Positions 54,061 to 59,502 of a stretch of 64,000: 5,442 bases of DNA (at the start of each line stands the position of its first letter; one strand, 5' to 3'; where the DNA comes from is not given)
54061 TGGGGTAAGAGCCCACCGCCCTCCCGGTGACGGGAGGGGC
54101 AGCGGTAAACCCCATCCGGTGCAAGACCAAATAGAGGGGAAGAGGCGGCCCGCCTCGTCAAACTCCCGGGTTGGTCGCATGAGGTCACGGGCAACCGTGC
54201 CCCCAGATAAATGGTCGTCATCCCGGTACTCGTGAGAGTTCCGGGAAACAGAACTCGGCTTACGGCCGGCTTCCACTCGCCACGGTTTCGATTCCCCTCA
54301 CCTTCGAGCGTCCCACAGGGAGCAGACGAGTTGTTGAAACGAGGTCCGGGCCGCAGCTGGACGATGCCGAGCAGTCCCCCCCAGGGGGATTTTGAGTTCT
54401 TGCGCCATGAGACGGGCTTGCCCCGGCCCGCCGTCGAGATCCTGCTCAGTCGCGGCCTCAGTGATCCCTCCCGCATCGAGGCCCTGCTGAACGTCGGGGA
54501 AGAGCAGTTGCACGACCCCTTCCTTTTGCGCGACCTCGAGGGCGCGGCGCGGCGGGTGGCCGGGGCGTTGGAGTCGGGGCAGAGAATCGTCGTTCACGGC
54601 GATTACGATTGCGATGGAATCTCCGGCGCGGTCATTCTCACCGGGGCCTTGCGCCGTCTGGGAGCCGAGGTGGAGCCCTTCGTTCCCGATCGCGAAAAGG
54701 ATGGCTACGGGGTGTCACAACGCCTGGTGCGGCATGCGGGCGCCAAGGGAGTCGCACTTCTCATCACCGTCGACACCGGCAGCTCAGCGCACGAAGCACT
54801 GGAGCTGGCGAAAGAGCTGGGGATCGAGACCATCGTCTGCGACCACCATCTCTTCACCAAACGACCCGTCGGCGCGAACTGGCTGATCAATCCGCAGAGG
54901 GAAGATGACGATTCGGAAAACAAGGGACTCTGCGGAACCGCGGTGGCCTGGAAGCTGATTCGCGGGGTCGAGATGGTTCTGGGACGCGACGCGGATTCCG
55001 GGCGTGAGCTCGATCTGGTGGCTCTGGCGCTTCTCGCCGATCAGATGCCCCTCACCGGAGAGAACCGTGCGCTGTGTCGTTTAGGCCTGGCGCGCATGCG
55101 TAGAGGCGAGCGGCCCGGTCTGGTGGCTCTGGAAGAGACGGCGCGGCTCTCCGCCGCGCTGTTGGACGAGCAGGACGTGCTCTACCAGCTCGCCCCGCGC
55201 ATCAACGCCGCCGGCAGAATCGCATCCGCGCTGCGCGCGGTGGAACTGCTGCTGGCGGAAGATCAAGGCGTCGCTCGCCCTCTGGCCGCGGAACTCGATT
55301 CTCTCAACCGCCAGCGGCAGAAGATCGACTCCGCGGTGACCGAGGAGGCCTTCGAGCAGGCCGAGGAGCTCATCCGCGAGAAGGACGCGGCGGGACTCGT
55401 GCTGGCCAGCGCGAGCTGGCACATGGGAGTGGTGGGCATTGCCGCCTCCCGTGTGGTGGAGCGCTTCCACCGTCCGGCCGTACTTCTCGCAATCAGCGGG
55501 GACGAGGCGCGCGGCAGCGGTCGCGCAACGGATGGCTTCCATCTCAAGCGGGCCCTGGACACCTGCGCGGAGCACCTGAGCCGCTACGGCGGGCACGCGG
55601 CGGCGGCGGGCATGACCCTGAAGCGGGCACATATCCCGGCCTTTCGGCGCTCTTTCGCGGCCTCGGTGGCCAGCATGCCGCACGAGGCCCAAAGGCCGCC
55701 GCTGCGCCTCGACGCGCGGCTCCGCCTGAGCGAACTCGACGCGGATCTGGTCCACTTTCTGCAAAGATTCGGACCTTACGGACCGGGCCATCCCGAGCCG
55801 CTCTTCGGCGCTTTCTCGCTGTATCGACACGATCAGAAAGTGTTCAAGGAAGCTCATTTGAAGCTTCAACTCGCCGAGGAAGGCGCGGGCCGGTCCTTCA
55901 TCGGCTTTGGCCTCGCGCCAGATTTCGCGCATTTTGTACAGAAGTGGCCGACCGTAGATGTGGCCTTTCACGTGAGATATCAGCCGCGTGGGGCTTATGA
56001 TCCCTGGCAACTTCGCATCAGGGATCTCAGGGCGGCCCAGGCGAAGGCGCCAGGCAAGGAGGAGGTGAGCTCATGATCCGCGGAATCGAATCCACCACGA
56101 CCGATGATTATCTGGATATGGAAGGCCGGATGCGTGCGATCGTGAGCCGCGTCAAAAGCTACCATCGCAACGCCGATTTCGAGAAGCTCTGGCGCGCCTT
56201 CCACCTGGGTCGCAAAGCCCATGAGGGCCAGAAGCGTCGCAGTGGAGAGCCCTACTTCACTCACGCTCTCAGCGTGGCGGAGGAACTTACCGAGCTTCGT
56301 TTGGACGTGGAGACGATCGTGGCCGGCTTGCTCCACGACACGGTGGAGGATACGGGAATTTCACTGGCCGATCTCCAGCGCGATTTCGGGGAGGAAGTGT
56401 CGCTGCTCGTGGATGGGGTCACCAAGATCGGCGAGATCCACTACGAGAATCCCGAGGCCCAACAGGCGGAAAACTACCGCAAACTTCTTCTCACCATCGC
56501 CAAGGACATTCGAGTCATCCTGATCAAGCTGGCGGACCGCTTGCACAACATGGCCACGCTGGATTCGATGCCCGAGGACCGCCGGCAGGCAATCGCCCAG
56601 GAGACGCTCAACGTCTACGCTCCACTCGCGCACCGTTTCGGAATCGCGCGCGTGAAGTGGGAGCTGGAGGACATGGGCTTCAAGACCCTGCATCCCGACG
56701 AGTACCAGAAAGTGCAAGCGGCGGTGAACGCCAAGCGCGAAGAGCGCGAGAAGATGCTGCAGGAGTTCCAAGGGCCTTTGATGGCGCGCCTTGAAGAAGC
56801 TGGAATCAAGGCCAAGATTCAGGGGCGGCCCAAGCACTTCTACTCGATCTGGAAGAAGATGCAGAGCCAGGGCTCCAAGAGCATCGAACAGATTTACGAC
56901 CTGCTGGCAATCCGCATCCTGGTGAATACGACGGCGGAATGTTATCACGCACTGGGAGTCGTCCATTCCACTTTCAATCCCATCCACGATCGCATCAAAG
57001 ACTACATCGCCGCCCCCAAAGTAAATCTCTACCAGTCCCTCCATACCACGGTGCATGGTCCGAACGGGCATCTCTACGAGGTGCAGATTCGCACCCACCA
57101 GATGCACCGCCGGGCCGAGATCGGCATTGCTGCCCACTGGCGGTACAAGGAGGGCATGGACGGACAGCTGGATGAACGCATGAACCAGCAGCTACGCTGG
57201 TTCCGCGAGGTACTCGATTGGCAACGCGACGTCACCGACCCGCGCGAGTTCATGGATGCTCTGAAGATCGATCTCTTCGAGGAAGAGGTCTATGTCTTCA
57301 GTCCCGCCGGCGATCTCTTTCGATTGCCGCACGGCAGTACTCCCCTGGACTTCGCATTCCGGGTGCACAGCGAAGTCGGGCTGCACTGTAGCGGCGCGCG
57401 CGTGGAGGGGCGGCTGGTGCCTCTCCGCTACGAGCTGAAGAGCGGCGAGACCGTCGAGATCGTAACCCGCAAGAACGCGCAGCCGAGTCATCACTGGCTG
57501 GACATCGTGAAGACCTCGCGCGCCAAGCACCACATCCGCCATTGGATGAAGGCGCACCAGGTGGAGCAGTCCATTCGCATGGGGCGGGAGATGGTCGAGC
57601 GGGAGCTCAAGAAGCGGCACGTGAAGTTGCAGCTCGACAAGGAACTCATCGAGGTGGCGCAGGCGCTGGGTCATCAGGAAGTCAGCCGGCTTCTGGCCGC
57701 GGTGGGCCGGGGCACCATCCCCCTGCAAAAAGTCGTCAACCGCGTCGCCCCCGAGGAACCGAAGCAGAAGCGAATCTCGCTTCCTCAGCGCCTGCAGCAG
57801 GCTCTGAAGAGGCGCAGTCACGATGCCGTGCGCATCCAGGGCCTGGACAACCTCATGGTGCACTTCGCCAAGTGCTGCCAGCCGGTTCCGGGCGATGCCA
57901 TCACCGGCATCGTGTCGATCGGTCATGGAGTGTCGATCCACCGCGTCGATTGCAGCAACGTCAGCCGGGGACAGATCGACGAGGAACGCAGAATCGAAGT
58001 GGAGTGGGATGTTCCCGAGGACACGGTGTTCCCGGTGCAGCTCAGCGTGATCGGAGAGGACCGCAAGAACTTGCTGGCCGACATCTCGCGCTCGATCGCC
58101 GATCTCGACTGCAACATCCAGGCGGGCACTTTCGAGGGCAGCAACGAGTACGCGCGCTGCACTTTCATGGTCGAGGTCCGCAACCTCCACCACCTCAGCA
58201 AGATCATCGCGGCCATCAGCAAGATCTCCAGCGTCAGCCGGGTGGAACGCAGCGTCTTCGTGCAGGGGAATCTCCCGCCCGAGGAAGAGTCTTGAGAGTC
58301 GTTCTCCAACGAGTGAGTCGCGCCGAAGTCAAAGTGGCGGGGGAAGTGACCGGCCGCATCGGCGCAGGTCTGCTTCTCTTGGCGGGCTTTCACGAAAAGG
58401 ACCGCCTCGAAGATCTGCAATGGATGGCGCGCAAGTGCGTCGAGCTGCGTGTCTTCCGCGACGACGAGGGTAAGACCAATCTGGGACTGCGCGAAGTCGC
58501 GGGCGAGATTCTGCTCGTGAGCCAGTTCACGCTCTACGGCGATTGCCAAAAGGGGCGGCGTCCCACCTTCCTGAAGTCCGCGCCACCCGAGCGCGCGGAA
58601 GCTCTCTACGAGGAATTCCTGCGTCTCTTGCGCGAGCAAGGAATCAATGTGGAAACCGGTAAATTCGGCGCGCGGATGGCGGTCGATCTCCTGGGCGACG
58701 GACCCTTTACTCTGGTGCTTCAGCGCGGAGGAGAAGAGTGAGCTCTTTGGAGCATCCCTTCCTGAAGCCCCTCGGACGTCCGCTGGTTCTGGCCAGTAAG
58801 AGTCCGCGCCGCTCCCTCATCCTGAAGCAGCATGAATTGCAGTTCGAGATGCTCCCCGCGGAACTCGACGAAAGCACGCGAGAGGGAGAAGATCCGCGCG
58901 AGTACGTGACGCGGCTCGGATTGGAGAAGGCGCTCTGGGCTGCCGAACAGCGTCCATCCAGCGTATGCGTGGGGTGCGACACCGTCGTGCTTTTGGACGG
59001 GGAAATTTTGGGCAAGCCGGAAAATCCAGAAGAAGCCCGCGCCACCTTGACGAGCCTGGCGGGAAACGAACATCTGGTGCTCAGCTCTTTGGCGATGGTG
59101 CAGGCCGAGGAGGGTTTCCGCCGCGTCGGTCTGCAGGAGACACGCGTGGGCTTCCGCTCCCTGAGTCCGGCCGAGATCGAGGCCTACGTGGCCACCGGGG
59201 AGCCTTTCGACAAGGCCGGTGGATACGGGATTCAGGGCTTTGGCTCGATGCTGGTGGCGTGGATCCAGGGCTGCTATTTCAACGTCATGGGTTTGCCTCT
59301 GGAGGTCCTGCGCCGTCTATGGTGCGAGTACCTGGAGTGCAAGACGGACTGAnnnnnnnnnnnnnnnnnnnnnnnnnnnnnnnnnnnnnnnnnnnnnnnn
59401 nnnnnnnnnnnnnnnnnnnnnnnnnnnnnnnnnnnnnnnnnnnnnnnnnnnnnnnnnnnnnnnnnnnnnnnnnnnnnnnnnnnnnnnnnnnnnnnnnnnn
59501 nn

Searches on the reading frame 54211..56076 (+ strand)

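Call 47: search_protein_families(library=pfam, proteins=[window:54211-56076:+], max_evalue=0.0001)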
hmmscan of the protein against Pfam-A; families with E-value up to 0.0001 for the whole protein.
window:54211-56076:+ (621 aa): 3 families
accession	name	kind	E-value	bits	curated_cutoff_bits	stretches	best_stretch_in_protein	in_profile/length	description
PF01368.27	DHH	-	1e-20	74.7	28.1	1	125-272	1-123/125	DHH family, N-terminal domain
PF17768.7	RecJ_OB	-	6.3e-15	55.6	27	1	500-605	1-107/107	RecJ OB domain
PF02272.25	DHHA1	-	8.6e-13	49.1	25.9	1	396-482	5-96/102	DHHA1 domain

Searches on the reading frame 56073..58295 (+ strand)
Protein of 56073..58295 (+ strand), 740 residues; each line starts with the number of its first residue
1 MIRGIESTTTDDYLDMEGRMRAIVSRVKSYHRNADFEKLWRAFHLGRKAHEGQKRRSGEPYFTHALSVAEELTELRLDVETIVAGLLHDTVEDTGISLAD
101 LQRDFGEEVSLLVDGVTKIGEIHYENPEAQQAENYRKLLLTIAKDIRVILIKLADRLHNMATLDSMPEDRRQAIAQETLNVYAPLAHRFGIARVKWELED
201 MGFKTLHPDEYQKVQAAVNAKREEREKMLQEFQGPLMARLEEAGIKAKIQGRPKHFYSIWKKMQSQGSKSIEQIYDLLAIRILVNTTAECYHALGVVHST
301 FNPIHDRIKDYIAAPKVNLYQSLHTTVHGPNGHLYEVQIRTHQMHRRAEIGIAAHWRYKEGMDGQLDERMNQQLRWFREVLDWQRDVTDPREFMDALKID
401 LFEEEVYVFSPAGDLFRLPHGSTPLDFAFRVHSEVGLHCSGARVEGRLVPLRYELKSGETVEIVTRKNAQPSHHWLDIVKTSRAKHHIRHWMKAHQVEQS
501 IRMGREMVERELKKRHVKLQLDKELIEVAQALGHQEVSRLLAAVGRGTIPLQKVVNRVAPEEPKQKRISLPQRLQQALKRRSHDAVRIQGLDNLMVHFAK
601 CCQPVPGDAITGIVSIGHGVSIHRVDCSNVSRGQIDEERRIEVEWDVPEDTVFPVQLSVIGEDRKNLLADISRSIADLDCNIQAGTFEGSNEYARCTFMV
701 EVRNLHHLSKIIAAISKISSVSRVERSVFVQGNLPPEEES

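Call 47: search_protein_families(library=pfam, proteins=[window:56073-58295:+], max_evalue=0.0001)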
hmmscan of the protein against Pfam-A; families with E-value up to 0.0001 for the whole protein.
window:56073-58295:+ (740 aa): 6 families
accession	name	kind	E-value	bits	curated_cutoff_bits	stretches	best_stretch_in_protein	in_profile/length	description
PF13328.12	HD_4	-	4.9e-49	166.5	27.2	1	42-191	1-155/156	HD domain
PF04607.23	RelA_SpoT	-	3.6e-42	143.7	27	1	251-361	1-111/113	Region found in RelA / SpoT proteins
PF19296.4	RelA_AH_RIS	-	2.3e-19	70.7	23.8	1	477-629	2-174/185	RelA/SpoT, AH and RIS domains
PF02824.27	TGS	-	7.6e-18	64.7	22.2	1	406-465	1-60/60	TGS domain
PF13291.12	ACT_4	-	7.9e-18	65.4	27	1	651-726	3-80/80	ACT domain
PF01966.28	HD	-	1.4e-08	35.4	22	1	61-160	1-116/116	HD domain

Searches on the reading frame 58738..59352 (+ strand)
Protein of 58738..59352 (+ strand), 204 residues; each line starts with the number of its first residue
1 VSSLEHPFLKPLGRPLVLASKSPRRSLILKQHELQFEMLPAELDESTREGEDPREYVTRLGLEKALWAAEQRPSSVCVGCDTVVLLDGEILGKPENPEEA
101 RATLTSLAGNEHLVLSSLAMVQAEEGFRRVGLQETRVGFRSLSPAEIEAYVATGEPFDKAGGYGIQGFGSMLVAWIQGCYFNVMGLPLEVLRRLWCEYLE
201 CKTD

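Call 47: search_protein_families(library=pfam, proteins=[window:58738-59352:+], max_evalue=0.0001)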
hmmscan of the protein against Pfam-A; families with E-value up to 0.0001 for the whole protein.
window:58738-59352:+ (204 aa): 1 family
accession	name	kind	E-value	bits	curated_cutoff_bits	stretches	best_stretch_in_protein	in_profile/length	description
PF02545.19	Maf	-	2.6e-56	190.7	27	1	15-194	1-183/187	Maf-like protein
